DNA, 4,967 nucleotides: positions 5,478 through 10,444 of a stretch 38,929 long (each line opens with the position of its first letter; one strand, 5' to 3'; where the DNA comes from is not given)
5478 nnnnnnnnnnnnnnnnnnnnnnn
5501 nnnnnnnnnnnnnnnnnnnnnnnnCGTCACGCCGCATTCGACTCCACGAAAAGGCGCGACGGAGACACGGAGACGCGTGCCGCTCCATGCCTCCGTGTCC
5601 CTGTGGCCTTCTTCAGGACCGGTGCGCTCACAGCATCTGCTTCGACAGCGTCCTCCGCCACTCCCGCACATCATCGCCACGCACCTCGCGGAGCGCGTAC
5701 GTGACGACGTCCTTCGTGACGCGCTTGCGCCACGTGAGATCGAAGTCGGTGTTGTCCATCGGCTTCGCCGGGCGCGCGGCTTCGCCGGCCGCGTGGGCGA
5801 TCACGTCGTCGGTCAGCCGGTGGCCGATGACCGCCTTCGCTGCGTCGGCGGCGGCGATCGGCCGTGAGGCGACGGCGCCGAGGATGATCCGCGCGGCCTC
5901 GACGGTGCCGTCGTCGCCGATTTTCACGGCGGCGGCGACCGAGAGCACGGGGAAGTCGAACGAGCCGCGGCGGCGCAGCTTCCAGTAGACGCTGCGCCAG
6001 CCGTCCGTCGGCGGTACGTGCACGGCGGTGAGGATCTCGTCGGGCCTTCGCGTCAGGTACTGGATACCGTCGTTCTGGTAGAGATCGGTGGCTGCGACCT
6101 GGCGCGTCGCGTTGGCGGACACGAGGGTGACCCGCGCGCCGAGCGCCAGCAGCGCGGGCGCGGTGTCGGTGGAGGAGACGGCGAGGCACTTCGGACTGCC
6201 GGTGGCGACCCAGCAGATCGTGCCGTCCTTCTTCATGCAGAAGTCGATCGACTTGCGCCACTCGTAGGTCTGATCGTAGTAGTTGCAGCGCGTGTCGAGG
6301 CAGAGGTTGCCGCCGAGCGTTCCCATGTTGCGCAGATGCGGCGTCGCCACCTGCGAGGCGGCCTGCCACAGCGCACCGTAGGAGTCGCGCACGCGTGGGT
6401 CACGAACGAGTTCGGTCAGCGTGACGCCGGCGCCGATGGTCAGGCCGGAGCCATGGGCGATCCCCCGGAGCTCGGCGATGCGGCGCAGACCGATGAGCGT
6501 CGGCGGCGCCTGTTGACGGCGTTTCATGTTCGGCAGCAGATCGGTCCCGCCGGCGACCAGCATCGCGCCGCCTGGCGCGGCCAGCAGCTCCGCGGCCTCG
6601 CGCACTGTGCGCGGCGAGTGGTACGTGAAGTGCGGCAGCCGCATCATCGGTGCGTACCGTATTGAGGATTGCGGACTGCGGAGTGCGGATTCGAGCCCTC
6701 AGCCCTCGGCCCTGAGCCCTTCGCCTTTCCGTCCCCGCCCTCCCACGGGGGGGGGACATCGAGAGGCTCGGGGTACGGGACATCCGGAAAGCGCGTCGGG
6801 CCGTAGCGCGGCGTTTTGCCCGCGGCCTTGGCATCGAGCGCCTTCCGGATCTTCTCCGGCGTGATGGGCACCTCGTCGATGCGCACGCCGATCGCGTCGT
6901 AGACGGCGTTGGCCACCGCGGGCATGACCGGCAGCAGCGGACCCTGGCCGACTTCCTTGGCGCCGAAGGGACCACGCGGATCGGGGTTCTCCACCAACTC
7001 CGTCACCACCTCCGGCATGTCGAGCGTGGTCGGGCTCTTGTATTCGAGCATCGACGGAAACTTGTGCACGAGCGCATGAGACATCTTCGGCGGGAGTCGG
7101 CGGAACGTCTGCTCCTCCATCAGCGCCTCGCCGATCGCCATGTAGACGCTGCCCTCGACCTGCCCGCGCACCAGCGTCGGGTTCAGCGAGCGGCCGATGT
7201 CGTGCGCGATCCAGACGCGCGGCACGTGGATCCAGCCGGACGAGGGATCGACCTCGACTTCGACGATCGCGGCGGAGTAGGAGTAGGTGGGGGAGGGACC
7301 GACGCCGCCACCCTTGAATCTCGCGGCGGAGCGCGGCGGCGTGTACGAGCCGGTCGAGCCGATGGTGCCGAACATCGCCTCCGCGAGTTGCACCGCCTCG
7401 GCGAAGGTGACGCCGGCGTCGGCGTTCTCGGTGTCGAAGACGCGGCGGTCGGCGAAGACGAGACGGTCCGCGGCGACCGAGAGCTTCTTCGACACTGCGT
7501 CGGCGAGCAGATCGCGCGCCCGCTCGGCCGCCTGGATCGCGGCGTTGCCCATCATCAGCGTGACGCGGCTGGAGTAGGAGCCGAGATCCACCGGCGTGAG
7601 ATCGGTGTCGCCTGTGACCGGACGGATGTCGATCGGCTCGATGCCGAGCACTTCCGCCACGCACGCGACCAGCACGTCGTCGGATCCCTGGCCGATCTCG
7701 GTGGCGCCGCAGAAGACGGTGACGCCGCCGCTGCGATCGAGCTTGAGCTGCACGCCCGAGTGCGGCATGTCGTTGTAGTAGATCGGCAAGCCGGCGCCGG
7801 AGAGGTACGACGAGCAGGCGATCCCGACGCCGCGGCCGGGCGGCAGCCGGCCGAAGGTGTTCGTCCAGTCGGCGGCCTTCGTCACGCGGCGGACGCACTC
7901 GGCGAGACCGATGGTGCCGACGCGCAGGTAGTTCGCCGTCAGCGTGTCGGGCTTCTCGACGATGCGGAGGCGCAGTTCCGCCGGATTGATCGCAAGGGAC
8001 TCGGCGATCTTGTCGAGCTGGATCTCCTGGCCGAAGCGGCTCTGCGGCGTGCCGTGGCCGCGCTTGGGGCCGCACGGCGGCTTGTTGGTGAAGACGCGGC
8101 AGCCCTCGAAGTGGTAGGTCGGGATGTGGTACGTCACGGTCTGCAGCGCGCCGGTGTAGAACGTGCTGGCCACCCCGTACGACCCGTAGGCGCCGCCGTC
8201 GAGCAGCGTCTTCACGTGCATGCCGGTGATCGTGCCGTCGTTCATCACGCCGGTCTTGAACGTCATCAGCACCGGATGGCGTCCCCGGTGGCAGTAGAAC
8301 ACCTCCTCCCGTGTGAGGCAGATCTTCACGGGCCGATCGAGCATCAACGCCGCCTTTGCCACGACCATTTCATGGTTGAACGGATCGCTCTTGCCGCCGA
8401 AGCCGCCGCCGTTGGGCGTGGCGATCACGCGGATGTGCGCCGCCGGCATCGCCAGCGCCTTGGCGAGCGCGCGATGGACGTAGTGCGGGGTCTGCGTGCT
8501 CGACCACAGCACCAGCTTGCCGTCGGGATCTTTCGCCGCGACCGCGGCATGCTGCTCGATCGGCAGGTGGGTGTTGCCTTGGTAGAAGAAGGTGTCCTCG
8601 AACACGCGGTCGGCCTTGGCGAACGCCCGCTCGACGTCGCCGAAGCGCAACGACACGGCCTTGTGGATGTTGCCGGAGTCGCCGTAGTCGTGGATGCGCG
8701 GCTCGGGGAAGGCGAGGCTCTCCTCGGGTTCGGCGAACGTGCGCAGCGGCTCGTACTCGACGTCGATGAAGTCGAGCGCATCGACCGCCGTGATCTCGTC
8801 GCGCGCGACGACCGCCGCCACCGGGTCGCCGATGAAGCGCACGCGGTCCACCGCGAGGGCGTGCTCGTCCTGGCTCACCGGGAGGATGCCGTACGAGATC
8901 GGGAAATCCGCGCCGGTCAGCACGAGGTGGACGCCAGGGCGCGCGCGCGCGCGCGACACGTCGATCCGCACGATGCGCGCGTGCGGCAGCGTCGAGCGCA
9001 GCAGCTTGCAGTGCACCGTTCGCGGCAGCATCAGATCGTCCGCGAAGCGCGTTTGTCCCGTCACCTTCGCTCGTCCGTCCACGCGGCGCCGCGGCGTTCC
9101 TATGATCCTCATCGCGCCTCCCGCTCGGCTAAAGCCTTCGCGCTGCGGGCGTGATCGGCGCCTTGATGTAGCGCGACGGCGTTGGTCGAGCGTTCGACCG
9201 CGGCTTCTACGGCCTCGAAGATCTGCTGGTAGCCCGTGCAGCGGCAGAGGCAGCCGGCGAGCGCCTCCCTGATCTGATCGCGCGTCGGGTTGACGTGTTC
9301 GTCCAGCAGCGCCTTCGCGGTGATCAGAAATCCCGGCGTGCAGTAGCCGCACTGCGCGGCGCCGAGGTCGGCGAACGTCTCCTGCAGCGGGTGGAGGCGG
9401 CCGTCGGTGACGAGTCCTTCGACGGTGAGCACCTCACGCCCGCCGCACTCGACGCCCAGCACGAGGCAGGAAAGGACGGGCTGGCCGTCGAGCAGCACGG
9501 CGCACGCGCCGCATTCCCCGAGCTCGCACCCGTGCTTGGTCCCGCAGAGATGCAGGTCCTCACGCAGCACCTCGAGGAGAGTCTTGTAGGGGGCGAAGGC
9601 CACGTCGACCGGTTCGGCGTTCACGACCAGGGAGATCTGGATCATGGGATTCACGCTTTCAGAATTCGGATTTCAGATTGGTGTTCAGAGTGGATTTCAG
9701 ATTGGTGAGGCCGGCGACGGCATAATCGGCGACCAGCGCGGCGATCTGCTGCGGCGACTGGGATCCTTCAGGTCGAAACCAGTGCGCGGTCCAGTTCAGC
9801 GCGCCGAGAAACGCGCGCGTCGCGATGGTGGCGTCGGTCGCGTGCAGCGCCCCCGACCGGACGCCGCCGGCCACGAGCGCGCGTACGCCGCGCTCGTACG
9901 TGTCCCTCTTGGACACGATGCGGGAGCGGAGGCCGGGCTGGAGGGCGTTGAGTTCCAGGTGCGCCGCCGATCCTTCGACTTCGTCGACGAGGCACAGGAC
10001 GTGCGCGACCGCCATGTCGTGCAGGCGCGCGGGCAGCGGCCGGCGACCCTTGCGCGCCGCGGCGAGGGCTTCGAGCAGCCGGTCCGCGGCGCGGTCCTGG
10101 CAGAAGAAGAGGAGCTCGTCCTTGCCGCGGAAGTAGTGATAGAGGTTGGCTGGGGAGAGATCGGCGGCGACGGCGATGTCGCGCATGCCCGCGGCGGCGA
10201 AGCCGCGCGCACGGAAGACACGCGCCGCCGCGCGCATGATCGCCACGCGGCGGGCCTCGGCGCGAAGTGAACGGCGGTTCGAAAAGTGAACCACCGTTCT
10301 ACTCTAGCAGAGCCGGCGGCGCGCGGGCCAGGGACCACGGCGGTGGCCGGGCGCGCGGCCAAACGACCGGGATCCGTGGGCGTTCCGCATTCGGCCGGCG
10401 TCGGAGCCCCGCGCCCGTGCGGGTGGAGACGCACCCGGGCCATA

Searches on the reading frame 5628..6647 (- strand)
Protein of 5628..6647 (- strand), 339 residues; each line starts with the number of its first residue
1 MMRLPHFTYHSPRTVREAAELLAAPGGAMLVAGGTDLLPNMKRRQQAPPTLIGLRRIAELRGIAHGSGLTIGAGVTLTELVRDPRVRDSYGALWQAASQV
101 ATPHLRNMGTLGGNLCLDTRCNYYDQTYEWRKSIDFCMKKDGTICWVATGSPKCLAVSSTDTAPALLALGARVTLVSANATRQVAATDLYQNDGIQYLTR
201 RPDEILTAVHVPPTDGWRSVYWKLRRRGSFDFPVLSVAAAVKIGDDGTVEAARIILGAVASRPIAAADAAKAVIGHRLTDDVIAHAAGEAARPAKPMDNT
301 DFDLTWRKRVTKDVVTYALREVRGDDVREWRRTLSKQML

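Call 12: search_protein_families(library=pfam, proteins=[window:5628-6647:-])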
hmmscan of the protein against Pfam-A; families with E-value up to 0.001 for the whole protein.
window:5628-6647:- (339 aa): 2 families
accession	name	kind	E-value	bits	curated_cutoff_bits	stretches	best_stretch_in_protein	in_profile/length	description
PF00941.27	FAD_binding_5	-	1e-44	152.8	27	1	6-213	2-169/170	FAD binding domain in molybdopterin dehydrogenase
PF03450.22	CO_deh_flav_C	-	1.9e-15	57.3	25.5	1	221-322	3-102/102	CO dehydrogenase flavoprotein C-terminal domain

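Call 16: find_encoding_contigs(protein=window:5628-6647:-, flank=10000, max_places=10)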
Protein window:5628-6647:- (339 aa): no gene with exactly this product is on record in the collection.

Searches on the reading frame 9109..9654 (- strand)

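Call 12: search_protein_families(library=pfam, proteins=[window:9109-9654:-])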
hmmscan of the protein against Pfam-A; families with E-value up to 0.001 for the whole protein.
window:9109-9654:- (181 aa): 3 families
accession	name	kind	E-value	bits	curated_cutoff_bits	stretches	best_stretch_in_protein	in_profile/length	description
PF01799.25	Fer2_2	-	1.8e-30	105.3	30.3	1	77-150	1-75/75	[2Fe-2S] binding domain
PF00111.32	Fer2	-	1.3e-06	28.6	21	1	12-59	4-52/77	2Fe-2S iron-sulfur cluster binding domain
PF13085.11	Fer2_3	-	0.00011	22.6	27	1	40-76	49-84/107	2Fe-2S iron-sulfur cluster binding domain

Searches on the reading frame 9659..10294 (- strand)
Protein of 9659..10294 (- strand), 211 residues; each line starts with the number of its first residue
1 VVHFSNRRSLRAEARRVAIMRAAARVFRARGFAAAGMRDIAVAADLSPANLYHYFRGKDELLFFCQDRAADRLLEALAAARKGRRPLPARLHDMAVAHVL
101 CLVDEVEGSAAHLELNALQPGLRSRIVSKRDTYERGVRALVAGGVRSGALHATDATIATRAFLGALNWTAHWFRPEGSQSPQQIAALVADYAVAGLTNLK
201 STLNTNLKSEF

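Call 12: search_protein_families(library=pfam, proteins=[window:9659-10294:-])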
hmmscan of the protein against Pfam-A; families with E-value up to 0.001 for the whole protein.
window:9659-10294:- (211 aa): 2 families
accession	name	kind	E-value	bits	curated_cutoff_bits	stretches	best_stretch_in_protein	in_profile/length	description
PF17932.6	TetR_C_24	-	7.3e-27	94.3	26.4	1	89-196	6-114/114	Tetracyclin repressor-like, C-terminal domain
PF00440.29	TetR_N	-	1e-15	57.7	24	1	19-62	1-44/47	Bacterial regulatory proteins, tetR family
